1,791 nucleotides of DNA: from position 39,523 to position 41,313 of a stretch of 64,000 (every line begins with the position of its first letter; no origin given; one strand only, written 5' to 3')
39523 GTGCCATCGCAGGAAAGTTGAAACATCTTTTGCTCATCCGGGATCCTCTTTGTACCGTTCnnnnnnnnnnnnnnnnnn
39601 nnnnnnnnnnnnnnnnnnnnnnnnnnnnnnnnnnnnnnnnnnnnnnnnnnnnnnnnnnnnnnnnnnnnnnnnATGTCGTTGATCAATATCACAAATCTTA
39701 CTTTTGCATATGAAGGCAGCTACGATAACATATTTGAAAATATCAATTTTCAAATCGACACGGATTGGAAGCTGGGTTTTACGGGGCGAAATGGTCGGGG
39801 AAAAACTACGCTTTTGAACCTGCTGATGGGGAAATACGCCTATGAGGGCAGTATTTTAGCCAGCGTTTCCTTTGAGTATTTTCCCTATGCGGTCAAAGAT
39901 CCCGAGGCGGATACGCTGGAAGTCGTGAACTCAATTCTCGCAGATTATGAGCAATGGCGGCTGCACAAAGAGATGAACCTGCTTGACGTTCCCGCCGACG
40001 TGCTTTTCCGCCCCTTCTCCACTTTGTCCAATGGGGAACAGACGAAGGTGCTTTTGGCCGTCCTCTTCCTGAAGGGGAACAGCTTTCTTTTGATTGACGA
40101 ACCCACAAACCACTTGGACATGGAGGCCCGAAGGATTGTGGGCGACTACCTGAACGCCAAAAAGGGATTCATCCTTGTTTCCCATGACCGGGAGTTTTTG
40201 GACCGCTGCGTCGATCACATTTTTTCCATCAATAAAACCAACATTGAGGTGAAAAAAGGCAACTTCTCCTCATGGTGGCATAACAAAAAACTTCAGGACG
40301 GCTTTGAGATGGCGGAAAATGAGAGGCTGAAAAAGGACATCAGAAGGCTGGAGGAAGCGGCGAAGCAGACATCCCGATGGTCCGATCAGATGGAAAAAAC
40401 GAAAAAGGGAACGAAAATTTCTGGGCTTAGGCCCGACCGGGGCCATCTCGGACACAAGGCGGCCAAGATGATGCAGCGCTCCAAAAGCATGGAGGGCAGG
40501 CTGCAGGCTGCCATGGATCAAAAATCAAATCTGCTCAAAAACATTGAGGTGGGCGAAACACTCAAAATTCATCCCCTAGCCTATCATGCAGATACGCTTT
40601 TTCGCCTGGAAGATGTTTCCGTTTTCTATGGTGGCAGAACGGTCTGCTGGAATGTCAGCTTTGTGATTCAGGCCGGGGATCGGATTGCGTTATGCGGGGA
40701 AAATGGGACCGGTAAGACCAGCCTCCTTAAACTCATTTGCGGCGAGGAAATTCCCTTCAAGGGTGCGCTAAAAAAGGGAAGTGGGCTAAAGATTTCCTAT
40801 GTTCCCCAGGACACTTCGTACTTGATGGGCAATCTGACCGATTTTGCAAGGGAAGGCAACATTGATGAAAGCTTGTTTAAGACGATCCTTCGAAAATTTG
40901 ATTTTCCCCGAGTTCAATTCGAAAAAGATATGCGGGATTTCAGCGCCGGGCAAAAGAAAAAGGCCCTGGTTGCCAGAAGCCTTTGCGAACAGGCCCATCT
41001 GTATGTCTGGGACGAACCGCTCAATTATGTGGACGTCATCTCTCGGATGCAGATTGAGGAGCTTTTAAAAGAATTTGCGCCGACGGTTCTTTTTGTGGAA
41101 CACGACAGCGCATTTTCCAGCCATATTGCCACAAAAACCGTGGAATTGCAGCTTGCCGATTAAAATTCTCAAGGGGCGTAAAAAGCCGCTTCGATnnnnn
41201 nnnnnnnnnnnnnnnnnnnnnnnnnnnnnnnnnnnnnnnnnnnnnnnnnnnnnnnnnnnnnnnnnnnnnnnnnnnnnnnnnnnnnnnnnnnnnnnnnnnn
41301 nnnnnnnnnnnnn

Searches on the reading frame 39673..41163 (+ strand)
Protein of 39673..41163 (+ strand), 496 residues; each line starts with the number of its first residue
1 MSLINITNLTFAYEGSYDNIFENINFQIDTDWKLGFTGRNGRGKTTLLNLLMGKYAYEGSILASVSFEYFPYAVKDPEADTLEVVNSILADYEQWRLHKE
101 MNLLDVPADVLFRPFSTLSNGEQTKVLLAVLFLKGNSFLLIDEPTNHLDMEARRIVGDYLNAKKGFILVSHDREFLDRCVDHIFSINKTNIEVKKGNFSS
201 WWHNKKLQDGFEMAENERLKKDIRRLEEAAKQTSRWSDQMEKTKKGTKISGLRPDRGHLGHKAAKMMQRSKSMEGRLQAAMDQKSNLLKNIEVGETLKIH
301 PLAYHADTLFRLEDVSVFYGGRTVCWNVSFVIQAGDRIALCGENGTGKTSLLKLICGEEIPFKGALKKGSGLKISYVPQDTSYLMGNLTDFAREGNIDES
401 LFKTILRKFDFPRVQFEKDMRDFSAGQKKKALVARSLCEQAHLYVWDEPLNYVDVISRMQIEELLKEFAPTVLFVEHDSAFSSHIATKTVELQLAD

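Call 5: search_protein_families(library=ncbifam, proteins=[window:39673-41163:+], max_evalue=0.00001)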
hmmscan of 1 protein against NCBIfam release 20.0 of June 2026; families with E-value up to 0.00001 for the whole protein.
window:39673-41163:+ (496 aa): 181 families (the best 25 are shown)
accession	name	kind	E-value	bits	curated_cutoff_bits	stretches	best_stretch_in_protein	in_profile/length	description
NF000167.2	ABCF_Lsa_all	exception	3e-222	738.9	750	1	1-492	1-492/492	Lsa family ABC-F type ribosomal protection protein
NF000355.4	ribo_prot_ABC_F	equivalog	7.6e-142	473.7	380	1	5-492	2-499/499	ribosomal protection-like ABC-F family protein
NF000169.2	ABCF_Sal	exception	1.3e-68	232.1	725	1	102-489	115-498/542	Sal family ABC-F type ribosomal protection protein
NF011646.0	PRK15064.1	equivalog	2.7e-68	230.7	762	2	105-493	143-509/530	ABC-F family ATPase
NF000170.2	ABCF_Vga_all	exception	1.4e-67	228.4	725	1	19-492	16-453/521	Vga family ABC-F type ribosomal protection protein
NF000168.2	ABCF_Msr_all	exception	1.2e-63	215.5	680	1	26-492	26-478/487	Msr family ABC-F type ribosomal protection protein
NF043038.1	ABCF_CplR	exception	8.1e-57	193.1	780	1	20-492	16-469/544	ABC-F type ribosomal protection protein CplR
NF050005.1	ABC_ATPase_Uup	equivalog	2.4e-55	187.9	900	3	5-235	321-552/636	ATP-binding cassette ATPase Uup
NF008775.0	PRK11819.1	equivalog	9.8e-52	176.3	599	1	95-490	143-513/556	energy-dependent translational throttle protein EttA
TIGR03719.1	ABC_ABC_ChvD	subfamily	1.7e-51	175.5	806.75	1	96-490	142-511/552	energy-dependent translational throttle protein EttA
NF008358.0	PRK11147.1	equivalog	8.3e-51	173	936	2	271-481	279-499/635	ABC transporter ATP-binding protein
NF007921.0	PRK10636.1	equivalog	4.5e-49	167.3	917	3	104-380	136-383/638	ABC transporter ATP-binding protein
NF045691.1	ABCF_VgaF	exception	5.6e-44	150.5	975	2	116-490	76-450/459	ABC-F type ribosomal protection protein Vga(F)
NF000514.1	ABCF_OptrA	exception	1.9e-42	145.4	1450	2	320-489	356-529/655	ABC-F type ribosomal protection protein OptrA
NF000171.1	ABCF_producer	exception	4e-41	141.1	800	1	113-493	159-535/541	TlrC/CarA/OleB/SrmB family ABC-F type ribosomal protection protein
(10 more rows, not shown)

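Call 7: search_solved_structures(query=window:39673-41163:+, max_evalue=1e-20)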
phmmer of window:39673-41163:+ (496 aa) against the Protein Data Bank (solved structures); distinct sequences matched with E-value up to 1e-20: 31.
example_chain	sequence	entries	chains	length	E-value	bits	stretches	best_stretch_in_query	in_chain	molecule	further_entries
7nhk_0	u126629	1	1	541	3.1e-123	415.3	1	1-492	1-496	ABC-F type ribosomal protection protein Lsa(A)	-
8buu_9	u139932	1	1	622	5.3e-57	196.9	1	115-402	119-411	ExpZ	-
5zlu_EE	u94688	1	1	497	2.6e-51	178.1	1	116-489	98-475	Macrolide efflux protein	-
6ha8_V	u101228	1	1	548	8.8e-49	169.7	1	110-483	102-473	Nucleotide-binding protein ExpZ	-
7nhl_0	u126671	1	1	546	1e-47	166.3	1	116-412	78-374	Lincosamide-streptogramin A resistance protein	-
7p48_6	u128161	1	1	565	2.7e-47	164.8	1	103-487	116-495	ABC-F type ribosomal protection protein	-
3j5s_D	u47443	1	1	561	4.4e-44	154.2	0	73-235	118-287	Energy-dependent translational throttle A (EttA)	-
4fin_A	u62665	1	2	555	7.2e-44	153.6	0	80-234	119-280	EttA (YjjK) ABCF family protein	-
7p7q_0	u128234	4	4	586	1.3e-43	152.7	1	103-382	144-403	ARE-ABC-F family resistance factor PoxtA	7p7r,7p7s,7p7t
9nl5_E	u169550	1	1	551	5.6e-43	150.6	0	76-235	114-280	EttA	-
9nlb_E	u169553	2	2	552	5.6e-43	150.6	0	80-234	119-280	Energy-dependent translational throttle protein EttA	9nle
9vvi_W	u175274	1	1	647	2.1e-42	148.8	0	107-209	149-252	Probable ATP-binding protein YheS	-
7msc_x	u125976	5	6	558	4.3e-42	147.7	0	99-222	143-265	Energy-dependent translational throttle protein EttA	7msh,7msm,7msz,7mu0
9nlh_H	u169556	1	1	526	5.3e-42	147.4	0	107-208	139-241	YheS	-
7nhn_0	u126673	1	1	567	4.6e-41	144.3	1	114-490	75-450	Lmo0919 protein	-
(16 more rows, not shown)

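Call 8: find_homologous_proteins(query=window:39673-41160:+, max_evalue=1e-50)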
Query window:39673-41160:+ (496 aa): 8000 proteins with E <= 1e-50 among 8000 candidates; the best 120 are listed.
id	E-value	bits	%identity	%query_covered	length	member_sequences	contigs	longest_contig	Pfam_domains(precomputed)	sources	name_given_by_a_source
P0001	0.0e+0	1129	100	100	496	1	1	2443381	PF00005.34,PF02463.26,PF13304.13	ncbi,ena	-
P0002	1.8e-288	975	86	100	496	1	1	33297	PF00005.34,PF02463.26,PF13304.13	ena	-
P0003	1.9e-270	916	80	99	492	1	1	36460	PF01926.30,PF00005.34,PF13476.13,PF13555.13,PF02463.26,PF13304.13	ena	-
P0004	1.5e-268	909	79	99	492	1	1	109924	PF00005.34,PF02463.26,PF13304.13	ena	-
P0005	5.7e-240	815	72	99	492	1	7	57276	PF00005.34,PF13555.13,PF02463.26,PF13304.13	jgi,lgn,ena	-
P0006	2.1e-239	813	71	99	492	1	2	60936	PF00005.34,PF13555.13,PF02463.26,PF13304.13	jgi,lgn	jgi:lincosamide and streptogramin A transport system ATP-binding/permease protein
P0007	4.2e-239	812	72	99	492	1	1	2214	PF00005.34,PF13555.13,PF02463.26,PF13304.13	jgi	-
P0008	9.7e-239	811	72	99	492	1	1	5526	PF00005.34,PF13555.13,PF02463.26,PF13304.13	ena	-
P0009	5.3e-237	805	71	99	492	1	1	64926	PF00005.34,PF13555.13,PF02463.26,PF13304.13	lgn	-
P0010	3.5e-236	803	71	99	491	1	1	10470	PF00005.34,PF00350.30,PF13555.13,PF02463.26,PF13304.13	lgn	-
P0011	1.2e-235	801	69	99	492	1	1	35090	PF00005.34,PF02463.26,PF13304.13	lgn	-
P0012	2.6e-235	800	69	99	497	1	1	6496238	PF00005.34,PF02463.26,PF13304.13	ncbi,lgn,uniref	ncbi:Lsa family ABC-F type ribosomal protection protein [Sporomusa aerivorans]|uniref:Lsa family ABC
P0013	7.4e-235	798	70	99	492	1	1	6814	PF00005.34,PF13555.13,PF02463.26,PF13304.13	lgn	-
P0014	2.0e-234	797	70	99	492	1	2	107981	PF01926.30,PF00005.34,PF00350.30,PF13555.13,PF02463.26,PF13304.13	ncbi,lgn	-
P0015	2.1e-234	797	70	99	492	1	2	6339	PF01926.30,PF00005.34,PF13555.13,PF02463.26,PF13304.13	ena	-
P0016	3.5e-234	796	70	99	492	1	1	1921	PF01926.30,PF07693.21,PF00005.34,PF00350.30,PF13555.13,PF03193.23,PF02463.26,PF13304.13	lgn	-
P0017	5.1e-234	796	70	99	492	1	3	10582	PF00005.34,PF13555.13,PF02463.26,PF13304.13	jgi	jgi:lincosamide and streptogramin A transport system ATP-binding/permease protein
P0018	1.0e-233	795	68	99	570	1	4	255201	PF00005.34,PF13555.13,PF02463.26,PF13304.13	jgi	jgi:lincosamide and streptogramin A transport system ATP-binding/permease protein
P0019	1.4e-233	794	69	99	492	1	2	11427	PF00005.34,PF13555.13,PF03193.23,PF02463.26,PF13304.13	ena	-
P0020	1.5e-233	794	67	99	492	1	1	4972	PF01926.30,PF00005.34,PF02463.26,PF13304.13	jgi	jgi:lincosamide and streptogramin A transport system ATP-binding/permease protein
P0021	1.7e-233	794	69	99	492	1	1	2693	PF01926.30,PF00005.34,PF13555.13,PF02463.26,PF13304.13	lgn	-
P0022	2.5e-233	793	70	99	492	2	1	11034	PF00005.34,PF13555.13,PF02463.26,PF13304.13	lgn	-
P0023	2.7e-233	793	69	99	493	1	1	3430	PF07693.21,PF00005.34,PF13555.13,PF02463.26,PF13304.13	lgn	-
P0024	3.5e-233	793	70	99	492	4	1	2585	PF00005.34,PF13555.13,PF02463.26,PF13304.13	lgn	-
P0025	3.5e-233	793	69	99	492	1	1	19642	PF00005.34,PF13555.13,PF03193.23,PF02463.26,PF13304.13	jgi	jgi:lincosamide and streptogramin A transport system ATP-binding/permease protein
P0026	3.6e-233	793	69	99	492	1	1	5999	PF00005.34,PF13555.13,PF02463.26,PF13304.13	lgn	-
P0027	4.0e-233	793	68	99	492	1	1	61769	PF01926.30,PF00005.34,PF13555.13,PF02463.26,PF13304.13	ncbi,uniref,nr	ncbi:hypothetical protein P22_3647 [Propionispora sp. 2/2-37]|uniref:Lsa family ABC-F type ribosomal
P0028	4.9e-233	792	69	99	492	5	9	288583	PF00005.34,PF13476.13,PF13555.13,PF02463.26,PF13304.13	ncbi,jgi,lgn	ncbi:MAG: Lsa family ABC-F type ribosomal protection protein [Pelotomaculum sp.]|jgi:lincosamide and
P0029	7.6e-233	792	69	99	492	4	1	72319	PF00005.34,PF13555.13,PF02463.26,PF13304.13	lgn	-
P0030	7.7e-233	792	69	99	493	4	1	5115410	PF07693.21,PF00005.34,PF13555.13,PF03193.23,PF02463.26,PF13304.13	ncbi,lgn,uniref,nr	ncbi:Lsa family ABC-F type ribosomal protection protein [Pelosinus sp. UFO1]|uniref:Lsa family ABC-F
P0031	9.5e-233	791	69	99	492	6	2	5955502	PF07693.21,PF00005.34,PF02463.26,PF13304.13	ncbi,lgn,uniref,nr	ncbi:Lsa family ABC-F type ribosomal protection protein [Sporomusa acidovorans]|uniref:Nucleotide-bi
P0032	1.1e-232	791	68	99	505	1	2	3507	PF00005.34,PF13555.13,PF02463.26,PF13304.13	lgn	-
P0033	1.2e-232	791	70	99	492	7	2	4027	PF01926.30,PF00005.34,PF13555.13,PF03193.23,PF02463.26,PF13304.13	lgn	-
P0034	1.2e-232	791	70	99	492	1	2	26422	PF01926.30,PF00005.34,PF00350.30,PF13555.13,PF03193.23,PF02463.26,PF13304.13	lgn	-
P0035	1.4e-232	791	68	99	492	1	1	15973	PF00005.34,PF13555.13,PF03193.23,PF02463.26,PF13304.13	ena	-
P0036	1.6e-232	791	69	99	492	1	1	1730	PF01926.30,PF00005.34,PF00350.30,PF13555.13,PF03193.23,PF02463.26,PF13304.13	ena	-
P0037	1.8e-232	790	69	99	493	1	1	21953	PF07693.21,PF00005.34,PF13555.13,PF02463.26,PF13304.13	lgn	-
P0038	1.9e-232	790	68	99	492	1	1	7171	PF00005.34,PF13555.13,PF03193.23,PF02463.26,PF13304.13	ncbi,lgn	-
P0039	2.6e-232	790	69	99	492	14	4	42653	PF01926.30,PF00005.34,PF13476.13,PF13555.13,PF02463.26,PF13304.13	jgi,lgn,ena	-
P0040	2.7e-232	790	68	99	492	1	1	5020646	PF00005.34,PF13555.13,PF03193.23,PF02463.26,PF13304.13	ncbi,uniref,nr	ncbi:ABC transporter related protein [uncultured Sporomusa sp.]|uniref:ABC transporter related prote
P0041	3.4e-232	789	70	99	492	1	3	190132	PF01926.30,PF00005.34,PF13555.13,PF02463.26,PF13304.13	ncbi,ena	-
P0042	4.4e-232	789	69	99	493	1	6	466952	PF07693.21,PF00005.34,PF13555.13,PF02463.26,PF13304.13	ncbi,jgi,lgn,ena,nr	ncbi:MAG: Lsa family ABC-F type ribosomal protection protein [Veillonellaceae bacterium]|jgi:lincosa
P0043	5.5e-232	789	69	99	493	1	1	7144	PF07693.21,PF00005.34,PF13555.13,PF02463.26,PF13304.13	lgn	-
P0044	5.8e-232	789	69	99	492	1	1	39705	PF01926.30,PF00005.34,PF00350.30,PF13555.13,PF03193.23,PF02463.26,PF13304.13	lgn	-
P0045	6.3e-232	789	70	99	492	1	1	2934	PF01926.30,PF00005.34,PF00350.30,PF13555.13,PF03193.23,PF02463.26,PF13304.13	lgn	-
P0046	6.3e-232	789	70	99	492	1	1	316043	PF01926.30,PF00005.34,PF00350.30,PF13555.13,PF03193.23,PF02463.26,PF13304.13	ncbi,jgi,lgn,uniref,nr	ncbi:Lsa family ABC-F type ribosomal protection protein [Anaerospora hongkongensis]|uniref:Lsa famil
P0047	6.4e-232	789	70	99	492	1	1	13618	PF01926.30,PF00005.34,PF00350.30,PF13555.13,PF03193.23,PF02463.26,PF13304.13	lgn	-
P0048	6.6e-232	789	70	99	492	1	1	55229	PF00005.34,PF13555.13,PF03193.23,PF02463.26,PF13304.13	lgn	-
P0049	7.3e-232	788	68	99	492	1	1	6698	PF00005.34,PF13555.13,PF03193.23,PF02463.26,PF13304.13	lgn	-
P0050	8.5e-232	788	69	99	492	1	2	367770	PF01926.30,PF00005.34,PF13555.13,PF03193.23,PF02463.26,PF13304.13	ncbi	ncbi:Lsa family ABC-F type ribosomal protection protein [Clostridium sporogenes]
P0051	8.7e-232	788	68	99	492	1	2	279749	PF00005.34,PF13555.13,PF03193.23,PF02463.26,PF13304.13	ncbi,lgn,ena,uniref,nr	ncbi:Lsa family ABC-F type ribosomal protection protein [Sporomusa sphaeroides]|uniref:Lsa family AB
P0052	1.1e-231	788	69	99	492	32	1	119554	PF01926.30,PF00005.34,PF13555.13,PF03193.23,PF02463.26,PF13304.13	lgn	-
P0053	1.2e-231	788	70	99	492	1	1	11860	PF01926.30,PF00005.34,PF00350.30,PF13555.13,PF03193.23,PF02463.26,PF13304.13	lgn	-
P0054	1.5e-231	787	68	99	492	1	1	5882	PF01926.30,PF00005.34,PF13555.13,PF02463.26,PF13304.13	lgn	-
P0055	1.8e-231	787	69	99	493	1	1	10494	PF01926.30,PF00005.34,PF13555.13,PF03193.23,PF02463.26,PF13304.13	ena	-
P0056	2.0e-231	787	69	99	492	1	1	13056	PF01926.30,PF00005.34,PF13555.13,PF03193.23,PF02463.26,PF13304.13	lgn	-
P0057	2.0e-231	787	69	99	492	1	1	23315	PF00005.34,PF13555.13,PF02463.26,PF13304.13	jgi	-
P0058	2.2e-231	787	69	99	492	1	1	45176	PF00005.34,PF13555.13,PF02463.26,PF13304.13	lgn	-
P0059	3.0e-231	786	69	99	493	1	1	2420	PF07693.21,PF00005.34,PF13555.13,PF02463.26,PF13304.13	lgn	-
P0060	3.0e-231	786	69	99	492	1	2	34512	PF01926.30,PF00005.34,PF00350.30,PF13555.13,PF03193.23,PF02463.26,PF13304.13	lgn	-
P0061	3.0e-231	786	70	99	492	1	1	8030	PF01926.30,PF00005.34,PF13555.13,PF02463.26,PF13304.13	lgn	-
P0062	3.2e-231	786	69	99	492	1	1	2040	PF00005.34,PF02463.26,PF13304.13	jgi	jgi:lincosamide and streptogramin A transport system ATP-binding/permease protein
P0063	3.5e-231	786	68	99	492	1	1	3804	PF01926.30,PF00005.34,PF13555.13,PF03193.23,PF02463.26,PF13304.13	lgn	-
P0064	4.2e-231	786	70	99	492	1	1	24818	PF01926.30,PF00005.34,PF13555.13,PF02463.26,PF13304.13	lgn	-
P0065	4.3e-231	786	69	99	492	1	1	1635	PF01926.30,PF00005.34,PF13555.13,PF02463.26,PF13304.13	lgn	-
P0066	5.0e-231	786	69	99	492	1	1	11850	PF07693.21,PF00005.34,PF13555.13,PF02463.26,PF13304.13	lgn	-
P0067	5.1e-231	786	70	99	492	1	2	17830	PF00005.34,PF13555.13,PF02463.26,PF13304.13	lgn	-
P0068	6.0e-231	785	69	99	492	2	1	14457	PF00005.34,PF13555.13,PF03193.23,PF02463.26,PF13304.13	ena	-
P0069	6.7e-231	785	68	99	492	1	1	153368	PF01926.30,PF00005.34,PF13555.13,PF02463.26,PF13304.13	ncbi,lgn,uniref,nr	ncbi:Lsa family ABC-F type ribosomal protection protein [Sporomusa sphaeroides DSM 2875]|uniref:Lsa 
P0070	6.8e-231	785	69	99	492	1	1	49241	PF00005.34,PF13555.13,PF02463.26,PF13304.13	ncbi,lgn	ncbi:MAG: Lsa family ABC-F type ribosomal protection protein [Dehalobacterium sp.]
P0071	7.5e-231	785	69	99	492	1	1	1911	PF00005.34,PF13555.13,PF02463.26,PF13304.13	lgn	-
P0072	7.9e-231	785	69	99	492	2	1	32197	PF01926.30,PF00005.34,PF00350.30,PF13555.13,PF03193.23,PF02463.26,PF13304.13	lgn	-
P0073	8.3e-231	785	69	99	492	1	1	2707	PF01926.30,PF00005.34,PF00350.30,PF13555.13,PF03193.23,PF02463.26,PF13304.13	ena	-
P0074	8.8e-231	785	69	99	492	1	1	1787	PF00005.34,PF13555.13,PF03193.23,PF02463.26,PF13304.13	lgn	-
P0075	8.8e-231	785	68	99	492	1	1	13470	PF00005.34,PF13555.13,PF02463.26,PF13304.13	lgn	-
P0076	9.3e-231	785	69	99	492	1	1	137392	PF00005.34,PF13476.13,PF13555.13,PF02463.26,PF13304.13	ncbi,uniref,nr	ncbi:Lsa family ABC-F type ribosomal protection protein [Paenibacillus cremeus]|uniref:Lsa family AB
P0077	9.9e-231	785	68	99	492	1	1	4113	PF00005.34,PF13555.13,PF02463.26,PF13304.13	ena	-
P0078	1.2e-230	784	68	99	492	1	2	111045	PF01926.30,PF00005.34,PF13555.13,PF03193.23,PF02463.26,PF13304.13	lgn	-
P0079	2.1e-230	784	68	99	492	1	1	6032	PF00005.34,PF13555.13,PF02463.26,PF13304.13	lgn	-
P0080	2.1e-230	784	68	99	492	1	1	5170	PF00005.34,PF13555.13,PF02463.26,PF13304.13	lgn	-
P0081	2.1e-230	784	69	99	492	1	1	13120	PF00005.34,PF02463.26,PF13304.13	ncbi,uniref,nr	ncbi:Lsa family ABC-F type ribosomal protection protein [Sporomusa sp.]|uniref:Lsa family ABC-F type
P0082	2.4e-230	783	68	99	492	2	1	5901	PF00005.34,PF13476.13,PF13555.13,PF02463.26,PF13304.13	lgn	-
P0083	2.4e-230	783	69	99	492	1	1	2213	PF01926.30,PF00005.34,PF13555.13,PF02463.26,PF13304.13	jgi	jgi:lincosamide and streptogramin A transport system ATP-binding/permease protein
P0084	2.7e-230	783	69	99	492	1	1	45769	PF00005.34,PF13555.13,PF02463.26,PF13304.13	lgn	-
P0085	3.0e-230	783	68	99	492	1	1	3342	PF01926.30,PF00005.34,PF13555.13,PF02463.26,PF13304.13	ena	-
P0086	3.0e-230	783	69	99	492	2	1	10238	PF00005.34,PF13555.13,PF02463.26,PF13304.13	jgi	jgi:lincosamide and streptogramin A transport system ATP-binding/permease protein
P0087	3.3e-230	783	69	99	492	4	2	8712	PF00005.34,PF13555.13,PF03193.23,PF02463.26,PF13304.13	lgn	-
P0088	3.3e-230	783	69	99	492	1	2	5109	PF00005.34,PF13555.13,PF02463.26,PF13304.13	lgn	-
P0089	4.6e-230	782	69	99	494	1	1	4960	PF01926.30,PF00005.34,PF13555.13,PF03193.23,PF02463.26,PF13304.13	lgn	-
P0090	5.4e-230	782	69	99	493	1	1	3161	PF00005.34,PF13555.13,PF02463.26,PF13304.13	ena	-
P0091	5.6e-230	782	68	99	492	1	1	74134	PF01926.30,PF00005.34,PF13555.13,PF03193.23,PF02463.26,PF13304.13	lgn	-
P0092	5.8e-230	782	68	99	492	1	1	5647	PF01926.30,PF00005.34,PF13555.13,PF02463.26,PF13304.13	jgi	jgi:lincosamide and streptogramin A transport system ATP-binding/permease protein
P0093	6.0e-230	782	69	99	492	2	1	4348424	PF00005.34,PF13555.13,PF02463.26,PF13304.13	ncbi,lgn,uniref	ncbi:Lsa family ABC-F type ribosomal protection protein [Brevibacillus sp. TJ4]|uniref:Lsa family AB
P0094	6.0e-230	782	68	99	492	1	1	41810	PF01926.30,PF00005.34,PF13555.13,PF03193.23,PF02463.26,PF13304.13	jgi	jgi:lincosamide and streptogramin A transport system ATP-binding/permease protein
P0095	6.6e-230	782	68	99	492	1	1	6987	PF00005.34,PF13555.13,PF02463.26,PF13304.13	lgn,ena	-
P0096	7.1e-230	782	68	99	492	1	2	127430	PF01926.30,PF00005.34,PF13555.13,PF03193.23,PF02463.26,PF13304.13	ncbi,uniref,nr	ncbi:Lsa family ABC-F type ribosomal protection protein [Anaerospora sp.]|uniref:Lsa family ABC-F ty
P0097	7.3e-230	782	68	99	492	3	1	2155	PF00005.34,PF02463.26,PF13304.13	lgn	-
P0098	7.6e-230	782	69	99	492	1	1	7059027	PF00005.34,PF13555.13,PF02463.26,PF13304.13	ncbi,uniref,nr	ncbi:Lsa family ABC-F type ribosomal protection protein [Cohnella abietis]|uniref:Lsa family ABC-F t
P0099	7.8e-230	782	69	99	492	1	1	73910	PF01926.30,PF00005.34,PF13555.13,PF02463.26,PF13304.13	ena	-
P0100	8.0e-230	782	70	99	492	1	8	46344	PF00005.34,PF13555.13,PF02463.26,PF13304.13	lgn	-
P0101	8.2e-230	782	68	99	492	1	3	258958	PF00005.34,PF13555.13,PF02463.26,PF13304.13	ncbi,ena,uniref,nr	ncbi:Lsa family ABC-F type ribosomal protection protein [Sporanaerobacter sp. PP17-6a]|uniref:Lsa fa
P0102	8.2e-230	782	68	99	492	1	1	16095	PF00005.34,PF13555.13,PF02463.26,PF13304.13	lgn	-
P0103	8.3e-230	782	68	99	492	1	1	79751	PF01926.30,PF00005.34,PF13555.13,PF03193.23,PF02463.26,PF13304.13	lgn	-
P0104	8.6e-230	782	68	99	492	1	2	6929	PF01926.30,PF00005.34,PF13555.13,PF02463.26,PF13304.13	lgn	-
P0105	8.9e-230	782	68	99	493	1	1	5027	PF00005.34,PF13555.13,PF02463.26,PF13304.13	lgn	-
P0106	1.0e-229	781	68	100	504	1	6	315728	PF00005.34,PF13555.13,PF02463.26,PF13304.13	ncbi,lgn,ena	-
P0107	1.0e-229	781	68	99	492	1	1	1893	PF00005.34,PF13555.13,PF02463.26,PF13304.13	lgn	-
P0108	1.1e-229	781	69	99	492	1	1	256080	PF00005.34,PF13555.13,PF02463.26,PF13304.13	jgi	jgi:lincosamide and streptogramin A transport system ATP-binding/permease protein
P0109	1.2e-229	781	69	99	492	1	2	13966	PF00005.34,PF13555.13,PF02463.26,PF13304.13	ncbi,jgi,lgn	jgi:lincosamide and streptogramin A transport system ATP-binding/permease protein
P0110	1.3e-229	781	69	99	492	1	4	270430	PF07693.21,PF00005.34,PF13476.13,PF13555.13,PF02463.26,PF13304.13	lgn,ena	-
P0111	1.4e-229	781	69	99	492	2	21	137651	PF00005.34,PF13555.13,PF02463.26,PF13304.13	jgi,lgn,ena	-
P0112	1.4e-229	781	69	99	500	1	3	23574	PF07693.21,PF00005.34,PF13555.13,PF02463.26,PF13304.13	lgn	-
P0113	1.5e-229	781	68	99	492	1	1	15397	PF00005.34,PF13555.13,PF02463.26,PF13304.13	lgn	-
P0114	1.5e-229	781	68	99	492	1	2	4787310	PF00005.34,PF13555.13,PF03193.23,PF02463.26,PF13304.13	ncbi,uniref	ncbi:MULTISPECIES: Lsa family ABC-F type ribosomal protection protein [Sporomusa]|uniref:Lsa family 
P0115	1.5e-229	781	68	99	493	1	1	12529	PF01926.30,PF00005.34,PF13555.13,PF03193.23,PF02463.26,PF13304.13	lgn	-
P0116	1.5e-229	781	70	99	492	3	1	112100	PF00005.34,PF13555.13,PF02463.26,PF13304.13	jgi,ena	-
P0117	1.6e-229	781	69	99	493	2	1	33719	PF01926.30,PF00005.34,PF13555.13,PF02463.26,PF13304.13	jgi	jgi:lincosamide and streptogramin A transport system ATP-binding/permease protein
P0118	1.6e-229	781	68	99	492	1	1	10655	PF00005.34,PF13555.13,PF02463.26,PF13304.13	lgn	-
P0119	1.7e-229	781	68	99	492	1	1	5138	PF00005.34,PF02463.26,PF13304.13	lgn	-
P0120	2.1e-229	780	69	99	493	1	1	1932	PF01926.30,PF00005.34,PF13476.13,PF13555.13,PF02463.26,PF13304.13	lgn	-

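Call 10: find_encoding_contigs(protein=P0002, flank=2500, max_places=3)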
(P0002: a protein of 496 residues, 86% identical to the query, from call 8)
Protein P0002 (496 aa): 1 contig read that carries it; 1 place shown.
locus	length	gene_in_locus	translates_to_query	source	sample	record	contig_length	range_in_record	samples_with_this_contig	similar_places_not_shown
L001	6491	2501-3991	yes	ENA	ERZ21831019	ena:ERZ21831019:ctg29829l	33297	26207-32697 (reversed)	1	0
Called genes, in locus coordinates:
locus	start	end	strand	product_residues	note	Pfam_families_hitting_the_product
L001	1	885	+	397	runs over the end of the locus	PF00750:tRNA-synt_1d, PF05746:DALR_1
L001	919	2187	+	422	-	PF02403:Seryl_tRNA_N, PF00587:tRNA-synt_2b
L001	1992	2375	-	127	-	-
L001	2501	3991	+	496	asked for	PF00005:ABC_tran, PF02463:SMC_N (faint), PF13304:AAA_21 (weak), PF00005:ABC_tran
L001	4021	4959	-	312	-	PF04205:FMN_bind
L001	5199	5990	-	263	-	-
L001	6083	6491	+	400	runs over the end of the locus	PF07261:DnaB_2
